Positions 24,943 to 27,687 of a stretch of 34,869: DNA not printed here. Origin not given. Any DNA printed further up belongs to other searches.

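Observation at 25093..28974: Coupled three-gene module: unknown protein, LysM plus PG_binding_1 protein, and an 814-aa protein with a membrane hairpin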

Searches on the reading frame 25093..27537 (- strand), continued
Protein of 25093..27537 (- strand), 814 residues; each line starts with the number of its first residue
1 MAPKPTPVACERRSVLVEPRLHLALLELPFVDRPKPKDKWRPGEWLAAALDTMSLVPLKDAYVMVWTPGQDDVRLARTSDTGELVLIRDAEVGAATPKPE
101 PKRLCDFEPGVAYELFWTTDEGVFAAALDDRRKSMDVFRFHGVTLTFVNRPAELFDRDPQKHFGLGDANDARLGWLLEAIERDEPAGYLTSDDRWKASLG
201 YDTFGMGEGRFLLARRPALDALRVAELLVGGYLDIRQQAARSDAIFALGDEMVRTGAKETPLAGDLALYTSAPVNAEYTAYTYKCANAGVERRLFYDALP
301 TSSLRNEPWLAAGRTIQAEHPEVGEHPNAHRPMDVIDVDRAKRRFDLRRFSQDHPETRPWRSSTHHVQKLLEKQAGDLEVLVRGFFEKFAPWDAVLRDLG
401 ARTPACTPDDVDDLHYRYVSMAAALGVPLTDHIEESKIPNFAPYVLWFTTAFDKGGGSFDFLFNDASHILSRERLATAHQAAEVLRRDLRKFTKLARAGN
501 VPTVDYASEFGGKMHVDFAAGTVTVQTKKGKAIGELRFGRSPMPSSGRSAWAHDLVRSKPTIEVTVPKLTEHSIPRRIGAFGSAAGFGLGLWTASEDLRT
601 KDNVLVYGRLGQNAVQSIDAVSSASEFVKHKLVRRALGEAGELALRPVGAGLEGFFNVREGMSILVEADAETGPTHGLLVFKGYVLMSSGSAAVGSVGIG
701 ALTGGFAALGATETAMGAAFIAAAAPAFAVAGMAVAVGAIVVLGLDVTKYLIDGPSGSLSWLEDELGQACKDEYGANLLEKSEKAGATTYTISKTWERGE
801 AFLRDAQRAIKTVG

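Call 69: fold_search(model_id=the predicted structure, library=viral)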
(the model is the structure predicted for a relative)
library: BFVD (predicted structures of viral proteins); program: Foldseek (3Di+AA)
matches with E <= 10: 110; with E <= 0.001: 0
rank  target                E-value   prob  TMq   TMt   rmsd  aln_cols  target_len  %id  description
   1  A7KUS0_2              1.2e-01  0.10  0.09  0.07  32.8       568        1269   11  (no name in the UniProt tables at hand)
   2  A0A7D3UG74            1.9e-01  0.09  0.08  0.11  28.2       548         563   12  (no name in the UniProt tables at hand)
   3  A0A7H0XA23            3.2e-01  0.06  0.06  0.10  26.3       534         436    9  (no name in the UniProt tables at hand)
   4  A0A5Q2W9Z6            4.0e-01  0.04  0.06  0.08  33.4       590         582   12  (no name in the UniProt tables at hand)
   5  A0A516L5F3            4.8e-01  0.10  0.11  0.13  43.6       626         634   10  (no name in the UniProt tables at hand)
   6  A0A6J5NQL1            5.7e-01  0.04  0.08  0.10  33.3       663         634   12  Uncharacterized protein [uncultured Caudovirales phage]
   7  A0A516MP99            5.9e-01  0.06  0.09  0.10  34.8       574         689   11  (no name in the UniProt tables at hand)
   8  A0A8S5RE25            5.9e-01  0.04  0.08  0.09  36.1       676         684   10  Peptidase [virus sp. ctqq75]
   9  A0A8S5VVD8            8.0e-01  0.04  0.07  0.07  53.2       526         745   11  GDSL like Lipase Acylhydrolase [Ackermannviridae sp.]
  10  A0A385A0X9            8.4e-01  0.06  0.09  0.13  26.6       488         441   12  (no name in the UniProt tables at hand)
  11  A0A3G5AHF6            9.6e-01  0.06  0.07  0.07  52.4       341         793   10  histidine kinase [Sylvanvirus sp.]
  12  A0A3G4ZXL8            1.2e+00  0.07  0.06  0.07  47.2       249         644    7  histidine kinase [Edafosvirus sp.]
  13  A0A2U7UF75            1.2e+00  0.02  0.05  0.08  29.5       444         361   15  Uncharacterized protein [Pandoravirus macleodensis]
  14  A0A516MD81            1.3e+00  0.04  0.09  0.10  37.9       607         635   11  (no name in the UniProt tables at hand)
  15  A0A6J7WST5            1.5e+00  0.06  0.12  0.13  38.8       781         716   10  ABC_ATPase domain containing protein [uncultured Caudovirales phage]
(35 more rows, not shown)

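Call 88: search_protein_families(library=pfam, proteins=[L009:5022-5993:-, L009:2744-5017:-], max_evalue=0.01)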
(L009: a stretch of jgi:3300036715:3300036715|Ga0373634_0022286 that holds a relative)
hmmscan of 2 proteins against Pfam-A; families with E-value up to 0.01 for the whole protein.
L009:5022-5993:- (323 aa): 3 families
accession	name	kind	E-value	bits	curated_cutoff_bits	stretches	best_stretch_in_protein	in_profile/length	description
PF13432.12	TPR_16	-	0.00029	21.7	32.7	1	30-79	2-51/65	Tetratricopeptide repeat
PF14559.12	TPR_19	-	0.00063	20.5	25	1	36-78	2-44/68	Tetratricopeptide repeat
PF08308.17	PEGA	-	0.0023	18.2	20.8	1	128-175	12-58/71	PEGA domain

L009:2744-5017:- (757 aa): 0 families

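Call 92: find_related_loci(query=A9, collection=metagenome_contigs, flank=10000)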
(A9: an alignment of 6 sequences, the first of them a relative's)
Query A9 (814 aa) in metagenome_contigs; peptide patterns used: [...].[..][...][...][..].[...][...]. (x = any residue, [..] = any of these).
190 stretches matched a pattern, but none encodes a relative of the query by tblastn (E <= 1e-3).

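Call 93: find_encoding_contigs(protein=P0090, flank=10000, max_places=2)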
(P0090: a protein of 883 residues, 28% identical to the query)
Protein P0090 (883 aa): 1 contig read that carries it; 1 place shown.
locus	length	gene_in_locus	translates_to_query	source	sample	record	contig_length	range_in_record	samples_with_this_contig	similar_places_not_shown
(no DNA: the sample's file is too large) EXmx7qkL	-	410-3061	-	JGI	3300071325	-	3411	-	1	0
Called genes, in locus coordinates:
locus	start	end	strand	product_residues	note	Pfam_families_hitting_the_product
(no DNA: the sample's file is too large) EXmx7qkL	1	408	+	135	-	?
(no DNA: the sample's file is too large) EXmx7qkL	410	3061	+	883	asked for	-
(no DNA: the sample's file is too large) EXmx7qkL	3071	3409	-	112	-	?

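Call 94: find_encoding_contigs(protein=P0091, flank=10000, max_places=2)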
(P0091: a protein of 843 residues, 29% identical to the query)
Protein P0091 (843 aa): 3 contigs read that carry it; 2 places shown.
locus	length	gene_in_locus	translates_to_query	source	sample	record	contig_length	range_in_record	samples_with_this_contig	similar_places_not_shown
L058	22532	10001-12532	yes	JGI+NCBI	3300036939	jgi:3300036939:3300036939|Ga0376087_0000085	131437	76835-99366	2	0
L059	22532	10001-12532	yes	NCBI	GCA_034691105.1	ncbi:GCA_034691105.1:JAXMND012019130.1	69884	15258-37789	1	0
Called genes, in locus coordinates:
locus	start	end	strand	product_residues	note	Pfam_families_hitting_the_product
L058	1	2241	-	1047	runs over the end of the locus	PF02743:dCache_1, PF00672:HAMP, PF00989:PAS, PF08448:PAS_4, PF13426:PAS_9, PF08447:PAS_3, PF01590:GAF, PF13185:GAF_2, +3 more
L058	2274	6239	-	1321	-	PF00069:Pkinase, PF07714:PK_Tyr_Ser-Thr, PF06293:Kdo (weak), PF03109:ABC1 (weak), PF13191:AAA_16, PF13401:AAA_22 (weak)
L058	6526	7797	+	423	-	PF22778:VCPO_2nd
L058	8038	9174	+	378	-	PF01400:Astacin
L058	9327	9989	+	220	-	PF01471:PG_binding_1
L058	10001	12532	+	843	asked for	-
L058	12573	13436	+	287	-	-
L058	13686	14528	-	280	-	PF05721:PhyH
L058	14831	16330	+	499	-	PF03935:SKN1_KRE6_Sbg1 (weak), PF26113:GH16_XgeA, PF00722:Glyco_hydro_16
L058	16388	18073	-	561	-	PF00199:Catalase, PF06628:Catalase-rel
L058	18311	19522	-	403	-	-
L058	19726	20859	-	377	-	-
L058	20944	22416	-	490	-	-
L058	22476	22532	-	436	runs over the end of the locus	-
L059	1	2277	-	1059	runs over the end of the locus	PF02743:dCache_1, PF00672:HAMP, PF00989:PAS, PF08448:PAS_4, PF13426:PAS_9, PF08447:PAS_3, PF01590:GAF, PF13185:GAF_2, +3 more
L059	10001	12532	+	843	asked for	-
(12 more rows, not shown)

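Call 103: search_protein_families(library=phrogs, proteins=[window:25093-27537:-], max_evalue=0.01)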
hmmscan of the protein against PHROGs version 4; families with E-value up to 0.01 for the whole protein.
window:25093-27537:- (814 aa): 0 families
